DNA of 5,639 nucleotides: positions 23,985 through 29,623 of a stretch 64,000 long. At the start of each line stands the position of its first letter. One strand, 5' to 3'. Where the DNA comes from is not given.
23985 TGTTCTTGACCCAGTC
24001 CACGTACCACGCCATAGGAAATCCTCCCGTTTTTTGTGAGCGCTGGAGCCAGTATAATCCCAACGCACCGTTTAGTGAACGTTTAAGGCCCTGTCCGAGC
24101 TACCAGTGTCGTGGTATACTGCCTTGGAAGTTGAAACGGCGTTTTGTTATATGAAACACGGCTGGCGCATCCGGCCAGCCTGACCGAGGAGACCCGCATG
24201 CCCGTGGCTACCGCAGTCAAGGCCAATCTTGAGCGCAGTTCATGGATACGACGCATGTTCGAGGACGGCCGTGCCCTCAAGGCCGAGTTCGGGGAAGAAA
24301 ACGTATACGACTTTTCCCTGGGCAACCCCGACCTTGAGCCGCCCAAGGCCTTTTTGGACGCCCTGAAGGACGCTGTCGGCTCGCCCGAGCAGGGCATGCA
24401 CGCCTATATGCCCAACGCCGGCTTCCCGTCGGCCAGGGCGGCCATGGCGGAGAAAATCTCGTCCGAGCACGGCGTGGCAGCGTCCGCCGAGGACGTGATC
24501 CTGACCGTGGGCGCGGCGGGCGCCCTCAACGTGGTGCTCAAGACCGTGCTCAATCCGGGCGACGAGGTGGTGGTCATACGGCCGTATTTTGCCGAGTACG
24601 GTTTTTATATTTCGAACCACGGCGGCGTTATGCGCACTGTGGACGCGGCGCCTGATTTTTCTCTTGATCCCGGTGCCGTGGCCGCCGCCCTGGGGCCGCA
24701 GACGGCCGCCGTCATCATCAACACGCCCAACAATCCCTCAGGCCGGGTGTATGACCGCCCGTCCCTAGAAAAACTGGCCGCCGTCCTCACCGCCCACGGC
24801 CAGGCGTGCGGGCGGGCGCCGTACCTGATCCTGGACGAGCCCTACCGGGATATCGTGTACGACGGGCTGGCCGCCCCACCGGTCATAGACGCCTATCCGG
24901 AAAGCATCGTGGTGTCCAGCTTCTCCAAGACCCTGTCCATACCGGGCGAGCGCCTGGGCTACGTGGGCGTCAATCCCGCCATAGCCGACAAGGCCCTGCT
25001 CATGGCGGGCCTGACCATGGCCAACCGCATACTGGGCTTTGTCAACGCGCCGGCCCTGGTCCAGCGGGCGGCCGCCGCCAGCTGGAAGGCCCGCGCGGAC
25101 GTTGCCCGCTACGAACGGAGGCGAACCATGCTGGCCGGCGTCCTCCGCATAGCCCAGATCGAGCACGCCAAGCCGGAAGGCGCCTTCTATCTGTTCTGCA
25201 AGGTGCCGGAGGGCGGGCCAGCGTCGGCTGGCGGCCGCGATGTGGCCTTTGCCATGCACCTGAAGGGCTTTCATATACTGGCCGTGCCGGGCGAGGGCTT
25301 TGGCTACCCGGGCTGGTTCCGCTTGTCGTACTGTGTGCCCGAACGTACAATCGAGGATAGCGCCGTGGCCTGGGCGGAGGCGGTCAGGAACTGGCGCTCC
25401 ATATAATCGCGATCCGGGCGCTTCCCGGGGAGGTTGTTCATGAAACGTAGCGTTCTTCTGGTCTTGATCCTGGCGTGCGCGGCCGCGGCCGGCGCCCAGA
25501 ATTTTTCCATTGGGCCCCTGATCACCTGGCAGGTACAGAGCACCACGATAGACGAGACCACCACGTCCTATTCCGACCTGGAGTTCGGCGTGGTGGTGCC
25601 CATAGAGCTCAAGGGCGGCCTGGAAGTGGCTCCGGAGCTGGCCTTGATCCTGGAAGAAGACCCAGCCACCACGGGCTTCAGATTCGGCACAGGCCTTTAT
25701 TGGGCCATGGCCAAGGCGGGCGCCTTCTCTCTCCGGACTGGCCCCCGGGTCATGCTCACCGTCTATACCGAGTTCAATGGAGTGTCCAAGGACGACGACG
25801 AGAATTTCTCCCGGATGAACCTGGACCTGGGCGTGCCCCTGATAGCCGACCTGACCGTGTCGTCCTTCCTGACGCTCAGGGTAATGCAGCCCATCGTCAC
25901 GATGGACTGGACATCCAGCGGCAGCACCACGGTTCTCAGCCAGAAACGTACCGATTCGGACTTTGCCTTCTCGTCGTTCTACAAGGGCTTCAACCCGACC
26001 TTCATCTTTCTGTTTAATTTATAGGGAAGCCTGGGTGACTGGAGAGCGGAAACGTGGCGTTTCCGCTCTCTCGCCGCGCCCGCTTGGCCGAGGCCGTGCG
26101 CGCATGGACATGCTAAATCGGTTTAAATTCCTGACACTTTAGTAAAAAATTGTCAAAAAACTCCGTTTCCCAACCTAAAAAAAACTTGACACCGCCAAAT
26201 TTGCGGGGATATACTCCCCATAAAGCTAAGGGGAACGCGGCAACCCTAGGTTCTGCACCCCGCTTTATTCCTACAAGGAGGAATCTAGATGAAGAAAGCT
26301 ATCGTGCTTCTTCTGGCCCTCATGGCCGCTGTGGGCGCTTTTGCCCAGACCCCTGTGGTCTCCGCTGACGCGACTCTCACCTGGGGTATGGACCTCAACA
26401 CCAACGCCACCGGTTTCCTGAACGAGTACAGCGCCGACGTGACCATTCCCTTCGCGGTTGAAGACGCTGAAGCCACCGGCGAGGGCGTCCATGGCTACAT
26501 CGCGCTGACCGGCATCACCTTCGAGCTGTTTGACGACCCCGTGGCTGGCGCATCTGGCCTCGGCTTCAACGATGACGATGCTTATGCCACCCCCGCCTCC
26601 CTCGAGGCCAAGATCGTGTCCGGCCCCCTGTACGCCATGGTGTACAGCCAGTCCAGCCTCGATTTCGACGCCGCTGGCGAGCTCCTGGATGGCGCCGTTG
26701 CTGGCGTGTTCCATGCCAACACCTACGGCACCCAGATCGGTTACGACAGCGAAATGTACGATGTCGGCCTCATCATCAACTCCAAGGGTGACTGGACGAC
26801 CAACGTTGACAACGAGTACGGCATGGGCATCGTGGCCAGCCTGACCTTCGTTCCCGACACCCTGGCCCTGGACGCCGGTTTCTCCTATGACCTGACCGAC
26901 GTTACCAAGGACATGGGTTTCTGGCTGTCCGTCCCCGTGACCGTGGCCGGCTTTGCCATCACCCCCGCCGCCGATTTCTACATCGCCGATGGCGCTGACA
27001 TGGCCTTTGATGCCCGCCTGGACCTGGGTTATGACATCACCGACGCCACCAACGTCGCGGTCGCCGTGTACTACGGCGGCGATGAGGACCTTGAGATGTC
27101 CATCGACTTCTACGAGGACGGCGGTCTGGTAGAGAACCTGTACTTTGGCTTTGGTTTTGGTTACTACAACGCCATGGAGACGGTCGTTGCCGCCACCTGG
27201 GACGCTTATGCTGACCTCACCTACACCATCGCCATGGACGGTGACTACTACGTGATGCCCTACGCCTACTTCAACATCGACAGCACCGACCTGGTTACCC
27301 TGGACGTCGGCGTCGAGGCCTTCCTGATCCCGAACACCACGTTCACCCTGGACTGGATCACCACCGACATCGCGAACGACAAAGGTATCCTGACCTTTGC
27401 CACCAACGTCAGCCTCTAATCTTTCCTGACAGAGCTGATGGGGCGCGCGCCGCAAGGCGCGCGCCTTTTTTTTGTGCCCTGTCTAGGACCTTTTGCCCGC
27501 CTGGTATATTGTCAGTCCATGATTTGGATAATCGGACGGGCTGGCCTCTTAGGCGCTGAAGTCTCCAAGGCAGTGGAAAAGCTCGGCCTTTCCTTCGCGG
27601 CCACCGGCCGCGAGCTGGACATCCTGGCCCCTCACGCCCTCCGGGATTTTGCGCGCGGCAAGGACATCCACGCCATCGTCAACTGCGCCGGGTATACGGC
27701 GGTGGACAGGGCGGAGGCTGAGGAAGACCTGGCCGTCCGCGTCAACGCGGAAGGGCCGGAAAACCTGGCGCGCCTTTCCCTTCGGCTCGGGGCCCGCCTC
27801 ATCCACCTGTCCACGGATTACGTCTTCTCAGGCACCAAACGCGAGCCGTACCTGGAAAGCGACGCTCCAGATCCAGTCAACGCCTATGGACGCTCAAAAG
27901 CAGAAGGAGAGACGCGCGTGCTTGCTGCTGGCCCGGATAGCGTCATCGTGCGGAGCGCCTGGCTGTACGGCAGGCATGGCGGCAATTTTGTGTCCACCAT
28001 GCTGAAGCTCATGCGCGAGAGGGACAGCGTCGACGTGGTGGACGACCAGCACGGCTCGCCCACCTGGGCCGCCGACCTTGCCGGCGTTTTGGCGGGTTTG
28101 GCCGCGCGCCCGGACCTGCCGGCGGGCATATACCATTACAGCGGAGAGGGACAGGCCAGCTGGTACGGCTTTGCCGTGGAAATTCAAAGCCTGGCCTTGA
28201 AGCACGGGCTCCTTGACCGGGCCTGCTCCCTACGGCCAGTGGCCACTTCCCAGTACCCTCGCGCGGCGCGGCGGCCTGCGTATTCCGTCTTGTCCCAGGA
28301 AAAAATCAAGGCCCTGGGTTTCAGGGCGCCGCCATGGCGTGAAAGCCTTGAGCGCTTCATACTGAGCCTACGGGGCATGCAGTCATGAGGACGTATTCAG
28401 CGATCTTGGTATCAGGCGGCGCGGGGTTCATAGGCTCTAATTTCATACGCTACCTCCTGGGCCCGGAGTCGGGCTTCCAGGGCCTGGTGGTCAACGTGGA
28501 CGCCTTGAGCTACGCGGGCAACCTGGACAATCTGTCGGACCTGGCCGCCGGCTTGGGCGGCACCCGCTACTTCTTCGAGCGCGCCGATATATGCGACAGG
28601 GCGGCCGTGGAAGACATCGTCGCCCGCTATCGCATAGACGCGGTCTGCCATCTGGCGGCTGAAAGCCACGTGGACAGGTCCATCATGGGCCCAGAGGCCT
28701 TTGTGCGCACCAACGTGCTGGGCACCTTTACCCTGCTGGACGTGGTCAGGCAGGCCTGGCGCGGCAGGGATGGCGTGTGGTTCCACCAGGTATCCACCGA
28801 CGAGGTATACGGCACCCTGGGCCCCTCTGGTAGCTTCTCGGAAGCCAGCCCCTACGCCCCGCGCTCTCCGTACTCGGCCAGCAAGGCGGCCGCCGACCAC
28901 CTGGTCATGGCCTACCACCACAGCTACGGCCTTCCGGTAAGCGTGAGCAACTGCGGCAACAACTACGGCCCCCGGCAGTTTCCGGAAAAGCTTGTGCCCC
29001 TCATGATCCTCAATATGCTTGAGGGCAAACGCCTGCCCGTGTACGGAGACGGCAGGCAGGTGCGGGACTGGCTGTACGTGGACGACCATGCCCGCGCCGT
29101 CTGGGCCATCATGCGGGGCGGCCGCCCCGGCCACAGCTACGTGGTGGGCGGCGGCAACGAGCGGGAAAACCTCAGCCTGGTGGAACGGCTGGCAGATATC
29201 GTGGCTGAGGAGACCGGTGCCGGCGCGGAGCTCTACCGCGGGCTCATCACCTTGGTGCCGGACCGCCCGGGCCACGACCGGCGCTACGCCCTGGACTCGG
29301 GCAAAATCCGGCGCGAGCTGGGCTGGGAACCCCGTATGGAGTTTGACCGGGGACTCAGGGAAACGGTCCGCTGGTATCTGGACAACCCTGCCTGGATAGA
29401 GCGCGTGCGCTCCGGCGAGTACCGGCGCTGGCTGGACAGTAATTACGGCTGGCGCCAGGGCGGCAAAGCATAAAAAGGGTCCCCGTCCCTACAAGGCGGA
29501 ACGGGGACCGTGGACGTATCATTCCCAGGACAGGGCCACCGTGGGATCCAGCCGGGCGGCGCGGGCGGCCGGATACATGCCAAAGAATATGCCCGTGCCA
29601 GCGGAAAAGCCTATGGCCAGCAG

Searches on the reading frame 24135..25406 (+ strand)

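Call 43: search_protein_families(library=pfam, proteins=[window:24135-25406:+], max_evalue=0.001)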
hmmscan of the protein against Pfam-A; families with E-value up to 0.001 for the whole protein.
window:24135-25406:+ (423 aa): 2 families
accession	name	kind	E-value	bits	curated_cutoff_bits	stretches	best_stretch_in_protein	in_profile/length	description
PF00155.27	Aminotran_1_2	-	4.4e-50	171.3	19.7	1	56-407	2-355/361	Aminotransferase class I and II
PF01053.26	Cys_Met_Meta_PP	-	0.00048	19.2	27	1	119-215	68-163/381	Cys/Met metabolism PLP-dependent enzyme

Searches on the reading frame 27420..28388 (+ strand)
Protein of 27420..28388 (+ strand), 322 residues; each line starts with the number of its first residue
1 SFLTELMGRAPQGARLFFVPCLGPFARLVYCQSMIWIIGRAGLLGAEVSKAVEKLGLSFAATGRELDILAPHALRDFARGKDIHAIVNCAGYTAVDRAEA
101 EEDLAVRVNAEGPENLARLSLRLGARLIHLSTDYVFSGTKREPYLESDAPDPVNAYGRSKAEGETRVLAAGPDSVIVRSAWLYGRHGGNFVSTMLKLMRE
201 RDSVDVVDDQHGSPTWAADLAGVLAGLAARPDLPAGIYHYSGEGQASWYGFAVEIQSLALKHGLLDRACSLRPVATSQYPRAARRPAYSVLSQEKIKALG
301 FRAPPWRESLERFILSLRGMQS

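Call 43: search_protein_families(library=pfam, proteins=[window:27420-28388:+], max_evalue=0.001)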
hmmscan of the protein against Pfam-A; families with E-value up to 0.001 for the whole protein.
window:27420-28388:+ (322 aa): 4 families
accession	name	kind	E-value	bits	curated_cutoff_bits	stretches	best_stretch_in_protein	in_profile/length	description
PF04321.23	RmlD_sub_bind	-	2.6e-94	316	27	1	35-315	3-283/287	RmlD substrate binding domain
PF01370.27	Epimerase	-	1.8e-18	67.3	20.9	1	35-207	1-202/240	NAD dependent epimerase/dehydratase family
PF16363.11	GDP_Man_Dehyd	-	5.9e-07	29.7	27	1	66-165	59-162/332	GDP-mannose 4,6 dehydratase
PF07993.18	NAD_binding_4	-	0.00018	21.2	20.1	1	81-179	87-204/258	Male sterility protein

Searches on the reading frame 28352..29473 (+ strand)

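Call 43: search_protein_families(library=pfam, proteins=[window:28352-29473:+], max_evalue=0.001)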
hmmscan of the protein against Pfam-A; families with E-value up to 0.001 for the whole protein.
window:28352-29473:+ (373 aa): 6 families
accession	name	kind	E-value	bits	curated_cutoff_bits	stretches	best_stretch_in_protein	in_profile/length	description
PF16363.11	GDP_Man_Dehyd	-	1.2e-88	298.3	27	1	19-338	1-332/332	GDP-mannose 4,6 dehydratase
PF01370.27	Epimerase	-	1.1e-65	221.8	20.9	1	18-266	1-240/240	NAD dependent epimerase/dehydratase family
PF04321.23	RmlD_sub_bind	-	1.8e-10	40.8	27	1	18-191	3-142/287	RmlD substrate binding domain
PF02719.21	Polysacc_synt_2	-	3.9e-10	39.8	20.2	1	18-134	1-117/293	Polysaccharide biosynthesis protein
PF07993.18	NAD_binding_4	-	2.9e-09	36.9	20.1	1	94-204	88-207/258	Male sterility protein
PF01073.25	3Beta_HSD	-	1.7e-07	31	22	1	19-249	1-224/280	3-beta hydroxysteroid dehydrogenase/isomerase family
